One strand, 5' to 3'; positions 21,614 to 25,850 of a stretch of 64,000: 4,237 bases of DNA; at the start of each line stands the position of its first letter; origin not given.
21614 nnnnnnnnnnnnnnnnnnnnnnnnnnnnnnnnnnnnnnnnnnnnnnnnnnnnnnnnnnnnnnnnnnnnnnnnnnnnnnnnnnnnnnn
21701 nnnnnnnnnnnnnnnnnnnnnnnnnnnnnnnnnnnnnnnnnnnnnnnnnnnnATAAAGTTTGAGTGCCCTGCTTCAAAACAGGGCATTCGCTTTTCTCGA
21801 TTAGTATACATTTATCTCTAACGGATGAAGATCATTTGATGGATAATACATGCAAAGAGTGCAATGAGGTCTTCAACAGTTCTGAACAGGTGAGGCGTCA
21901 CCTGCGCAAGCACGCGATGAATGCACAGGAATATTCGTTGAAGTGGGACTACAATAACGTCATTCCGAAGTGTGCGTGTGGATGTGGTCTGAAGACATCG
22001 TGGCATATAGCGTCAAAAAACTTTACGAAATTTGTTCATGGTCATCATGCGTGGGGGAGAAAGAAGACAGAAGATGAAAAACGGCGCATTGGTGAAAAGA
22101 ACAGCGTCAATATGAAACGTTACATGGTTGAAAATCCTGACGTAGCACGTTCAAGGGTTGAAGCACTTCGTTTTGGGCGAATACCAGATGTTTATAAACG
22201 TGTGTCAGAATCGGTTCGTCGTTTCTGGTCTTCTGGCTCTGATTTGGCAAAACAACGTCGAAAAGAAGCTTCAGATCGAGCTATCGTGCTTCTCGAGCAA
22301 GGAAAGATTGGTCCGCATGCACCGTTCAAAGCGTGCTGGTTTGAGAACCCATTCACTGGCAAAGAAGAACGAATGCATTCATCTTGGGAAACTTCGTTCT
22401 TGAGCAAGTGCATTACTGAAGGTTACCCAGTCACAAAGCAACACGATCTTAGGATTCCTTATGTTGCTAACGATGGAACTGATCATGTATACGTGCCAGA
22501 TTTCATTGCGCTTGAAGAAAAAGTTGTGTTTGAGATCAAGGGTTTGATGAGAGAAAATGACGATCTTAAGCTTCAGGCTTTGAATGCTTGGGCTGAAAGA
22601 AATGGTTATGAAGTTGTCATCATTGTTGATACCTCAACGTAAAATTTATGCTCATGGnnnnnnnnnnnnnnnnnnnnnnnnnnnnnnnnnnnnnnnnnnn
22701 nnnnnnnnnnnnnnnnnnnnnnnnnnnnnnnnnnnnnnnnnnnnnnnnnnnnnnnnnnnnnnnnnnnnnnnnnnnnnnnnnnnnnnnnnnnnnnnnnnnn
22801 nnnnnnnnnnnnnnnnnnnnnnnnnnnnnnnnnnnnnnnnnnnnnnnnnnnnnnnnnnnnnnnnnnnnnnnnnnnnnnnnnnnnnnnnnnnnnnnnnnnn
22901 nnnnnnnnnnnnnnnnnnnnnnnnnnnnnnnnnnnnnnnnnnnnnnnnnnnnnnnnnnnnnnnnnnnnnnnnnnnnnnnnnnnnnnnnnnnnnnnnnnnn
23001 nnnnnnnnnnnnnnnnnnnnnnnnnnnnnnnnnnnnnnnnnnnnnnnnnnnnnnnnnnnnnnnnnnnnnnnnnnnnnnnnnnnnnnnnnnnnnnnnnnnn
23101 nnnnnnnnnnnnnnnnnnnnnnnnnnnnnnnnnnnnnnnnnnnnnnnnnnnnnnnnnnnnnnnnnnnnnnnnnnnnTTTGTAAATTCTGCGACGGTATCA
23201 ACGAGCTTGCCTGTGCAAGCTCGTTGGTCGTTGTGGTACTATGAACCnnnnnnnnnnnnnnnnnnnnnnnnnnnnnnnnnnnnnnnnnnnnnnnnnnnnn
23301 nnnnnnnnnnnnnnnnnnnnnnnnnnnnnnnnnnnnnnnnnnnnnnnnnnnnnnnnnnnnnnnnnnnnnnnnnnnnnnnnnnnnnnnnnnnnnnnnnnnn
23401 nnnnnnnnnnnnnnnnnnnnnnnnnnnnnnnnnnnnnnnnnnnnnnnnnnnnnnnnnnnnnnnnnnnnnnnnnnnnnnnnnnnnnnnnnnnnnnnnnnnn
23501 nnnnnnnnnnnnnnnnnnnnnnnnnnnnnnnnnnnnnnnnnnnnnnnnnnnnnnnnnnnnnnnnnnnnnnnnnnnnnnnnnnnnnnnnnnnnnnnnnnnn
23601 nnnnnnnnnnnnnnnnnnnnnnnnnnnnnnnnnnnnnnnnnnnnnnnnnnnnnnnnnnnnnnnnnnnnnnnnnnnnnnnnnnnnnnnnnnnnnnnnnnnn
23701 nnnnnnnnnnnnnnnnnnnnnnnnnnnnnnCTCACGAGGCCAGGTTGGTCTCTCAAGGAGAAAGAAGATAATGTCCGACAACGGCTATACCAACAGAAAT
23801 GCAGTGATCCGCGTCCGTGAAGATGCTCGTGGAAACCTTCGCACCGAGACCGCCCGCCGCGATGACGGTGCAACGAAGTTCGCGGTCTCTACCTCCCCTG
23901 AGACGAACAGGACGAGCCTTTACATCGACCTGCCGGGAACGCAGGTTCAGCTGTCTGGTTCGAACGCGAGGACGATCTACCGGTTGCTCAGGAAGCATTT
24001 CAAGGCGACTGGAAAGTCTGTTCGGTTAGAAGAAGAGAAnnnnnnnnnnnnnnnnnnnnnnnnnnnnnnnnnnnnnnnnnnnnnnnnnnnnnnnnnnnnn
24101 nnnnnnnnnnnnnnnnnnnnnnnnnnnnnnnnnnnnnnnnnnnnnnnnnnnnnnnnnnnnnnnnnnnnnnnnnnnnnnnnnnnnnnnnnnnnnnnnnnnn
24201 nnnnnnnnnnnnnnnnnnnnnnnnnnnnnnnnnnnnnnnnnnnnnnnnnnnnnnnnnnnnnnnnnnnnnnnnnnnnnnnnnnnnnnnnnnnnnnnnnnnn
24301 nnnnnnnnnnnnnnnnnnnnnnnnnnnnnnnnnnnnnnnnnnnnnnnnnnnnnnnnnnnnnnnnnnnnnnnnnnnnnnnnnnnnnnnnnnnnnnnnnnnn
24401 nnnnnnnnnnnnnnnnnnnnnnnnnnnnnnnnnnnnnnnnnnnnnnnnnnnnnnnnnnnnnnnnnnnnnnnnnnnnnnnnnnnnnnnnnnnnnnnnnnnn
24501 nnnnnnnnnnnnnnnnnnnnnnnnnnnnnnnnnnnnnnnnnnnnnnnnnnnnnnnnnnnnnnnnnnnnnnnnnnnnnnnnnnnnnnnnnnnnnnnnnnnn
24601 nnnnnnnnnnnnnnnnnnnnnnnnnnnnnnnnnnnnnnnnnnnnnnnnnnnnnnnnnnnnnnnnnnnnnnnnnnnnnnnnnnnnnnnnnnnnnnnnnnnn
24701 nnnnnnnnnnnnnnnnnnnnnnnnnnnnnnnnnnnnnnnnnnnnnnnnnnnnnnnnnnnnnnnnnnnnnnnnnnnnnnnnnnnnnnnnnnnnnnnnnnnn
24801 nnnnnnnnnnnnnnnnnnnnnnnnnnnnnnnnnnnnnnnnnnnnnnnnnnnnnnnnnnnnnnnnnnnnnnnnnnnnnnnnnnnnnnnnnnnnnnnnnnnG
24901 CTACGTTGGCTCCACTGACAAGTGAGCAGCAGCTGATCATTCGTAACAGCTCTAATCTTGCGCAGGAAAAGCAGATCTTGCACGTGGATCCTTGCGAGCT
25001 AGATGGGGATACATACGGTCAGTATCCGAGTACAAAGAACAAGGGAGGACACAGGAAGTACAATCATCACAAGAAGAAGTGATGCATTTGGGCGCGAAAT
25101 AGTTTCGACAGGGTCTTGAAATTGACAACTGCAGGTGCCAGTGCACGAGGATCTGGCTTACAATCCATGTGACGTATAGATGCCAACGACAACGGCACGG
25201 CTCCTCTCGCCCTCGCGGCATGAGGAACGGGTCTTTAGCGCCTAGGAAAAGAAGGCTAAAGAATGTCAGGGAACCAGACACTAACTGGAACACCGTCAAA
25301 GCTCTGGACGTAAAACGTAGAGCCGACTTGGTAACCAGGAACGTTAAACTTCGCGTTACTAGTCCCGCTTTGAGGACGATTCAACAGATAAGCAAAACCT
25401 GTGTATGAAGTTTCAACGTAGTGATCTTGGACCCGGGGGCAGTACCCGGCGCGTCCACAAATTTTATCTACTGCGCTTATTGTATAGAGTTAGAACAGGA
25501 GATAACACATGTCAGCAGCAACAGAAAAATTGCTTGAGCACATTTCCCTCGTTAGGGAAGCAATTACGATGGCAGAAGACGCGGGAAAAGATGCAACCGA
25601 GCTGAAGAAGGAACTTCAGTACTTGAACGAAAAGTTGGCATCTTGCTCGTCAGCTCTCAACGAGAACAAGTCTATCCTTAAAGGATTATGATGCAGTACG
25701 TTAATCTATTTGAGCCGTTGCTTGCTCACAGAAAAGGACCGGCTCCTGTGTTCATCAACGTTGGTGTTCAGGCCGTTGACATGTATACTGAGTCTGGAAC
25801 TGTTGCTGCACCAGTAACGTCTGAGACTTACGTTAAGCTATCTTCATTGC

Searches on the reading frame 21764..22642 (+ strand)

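Call 22: search_protein_families(library=pfam, proteins=[window:21764-22642:+], max_evalue=0.001)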
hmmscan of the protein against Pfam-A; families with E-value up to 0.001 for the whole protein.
window:21764-22642:+ (292 aa): 3 families
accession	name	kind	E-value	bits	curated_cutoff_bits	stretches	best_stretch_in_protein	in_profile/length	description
PF15649.12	Tox-REase-7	-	3.7e-06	27.6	25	1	234-292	20-78/84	Restriction endonuclease fold toxin 7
PF13894.12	zf-C2H2_4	-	0.00026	21.9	27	1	29-50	2-23/24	C2H2-type zinc finger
PF00096.32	zf-C2H2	-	0.00032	21.4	25.2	1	29-50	2-23/23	Zinc finger, C2H2 type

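Call 41: search_protein_families(library=phrogs, proteins=[window:21764-22642:+], max_evalue=0.001)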
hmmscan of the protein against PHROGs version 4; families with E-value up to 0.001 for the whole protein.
window:21764-22642:+ (292 aa): 6 families
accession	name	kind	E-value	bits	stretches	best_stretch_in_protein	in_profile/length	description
phrog_15427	-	DNA, RNA and nucleotide metabolism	1.9e-14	54.9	1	61-289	46-250/270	endonuclease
phrog_22417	-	unknown function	5.9e-11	43.5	1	158-287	131-253/291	-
phrog_945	-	DNA, RNA and nucleotide metabolism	1.4e-07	32.4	1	200-273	10-77/145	endonuclease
phrog_22215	-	unknown function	3.3e-07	31.3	1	141-287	175-298/324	-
phrog_15137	-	DNA, RNA and nucleotide metabolism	7.1e-06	26.8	0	202-269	127-201/236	endonuclease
phrog_218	-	connector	0.00046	21.3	0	204-262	25-89/148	head closure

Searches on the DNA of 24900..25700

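Call 26: search_rna_families(source=window, start=24900, end=25700, threshold=gathering, show_alignments=1)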
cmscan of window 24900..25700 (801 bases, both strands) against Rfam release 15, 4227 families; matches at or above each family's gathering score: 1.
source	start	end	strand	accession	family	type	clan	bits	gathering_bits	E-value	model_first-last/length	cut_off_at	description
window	25090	25460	+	RF00023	tmRNA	Gene;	CL00001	50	47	1.2e-18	1-374/374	no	transfer-messenger RNA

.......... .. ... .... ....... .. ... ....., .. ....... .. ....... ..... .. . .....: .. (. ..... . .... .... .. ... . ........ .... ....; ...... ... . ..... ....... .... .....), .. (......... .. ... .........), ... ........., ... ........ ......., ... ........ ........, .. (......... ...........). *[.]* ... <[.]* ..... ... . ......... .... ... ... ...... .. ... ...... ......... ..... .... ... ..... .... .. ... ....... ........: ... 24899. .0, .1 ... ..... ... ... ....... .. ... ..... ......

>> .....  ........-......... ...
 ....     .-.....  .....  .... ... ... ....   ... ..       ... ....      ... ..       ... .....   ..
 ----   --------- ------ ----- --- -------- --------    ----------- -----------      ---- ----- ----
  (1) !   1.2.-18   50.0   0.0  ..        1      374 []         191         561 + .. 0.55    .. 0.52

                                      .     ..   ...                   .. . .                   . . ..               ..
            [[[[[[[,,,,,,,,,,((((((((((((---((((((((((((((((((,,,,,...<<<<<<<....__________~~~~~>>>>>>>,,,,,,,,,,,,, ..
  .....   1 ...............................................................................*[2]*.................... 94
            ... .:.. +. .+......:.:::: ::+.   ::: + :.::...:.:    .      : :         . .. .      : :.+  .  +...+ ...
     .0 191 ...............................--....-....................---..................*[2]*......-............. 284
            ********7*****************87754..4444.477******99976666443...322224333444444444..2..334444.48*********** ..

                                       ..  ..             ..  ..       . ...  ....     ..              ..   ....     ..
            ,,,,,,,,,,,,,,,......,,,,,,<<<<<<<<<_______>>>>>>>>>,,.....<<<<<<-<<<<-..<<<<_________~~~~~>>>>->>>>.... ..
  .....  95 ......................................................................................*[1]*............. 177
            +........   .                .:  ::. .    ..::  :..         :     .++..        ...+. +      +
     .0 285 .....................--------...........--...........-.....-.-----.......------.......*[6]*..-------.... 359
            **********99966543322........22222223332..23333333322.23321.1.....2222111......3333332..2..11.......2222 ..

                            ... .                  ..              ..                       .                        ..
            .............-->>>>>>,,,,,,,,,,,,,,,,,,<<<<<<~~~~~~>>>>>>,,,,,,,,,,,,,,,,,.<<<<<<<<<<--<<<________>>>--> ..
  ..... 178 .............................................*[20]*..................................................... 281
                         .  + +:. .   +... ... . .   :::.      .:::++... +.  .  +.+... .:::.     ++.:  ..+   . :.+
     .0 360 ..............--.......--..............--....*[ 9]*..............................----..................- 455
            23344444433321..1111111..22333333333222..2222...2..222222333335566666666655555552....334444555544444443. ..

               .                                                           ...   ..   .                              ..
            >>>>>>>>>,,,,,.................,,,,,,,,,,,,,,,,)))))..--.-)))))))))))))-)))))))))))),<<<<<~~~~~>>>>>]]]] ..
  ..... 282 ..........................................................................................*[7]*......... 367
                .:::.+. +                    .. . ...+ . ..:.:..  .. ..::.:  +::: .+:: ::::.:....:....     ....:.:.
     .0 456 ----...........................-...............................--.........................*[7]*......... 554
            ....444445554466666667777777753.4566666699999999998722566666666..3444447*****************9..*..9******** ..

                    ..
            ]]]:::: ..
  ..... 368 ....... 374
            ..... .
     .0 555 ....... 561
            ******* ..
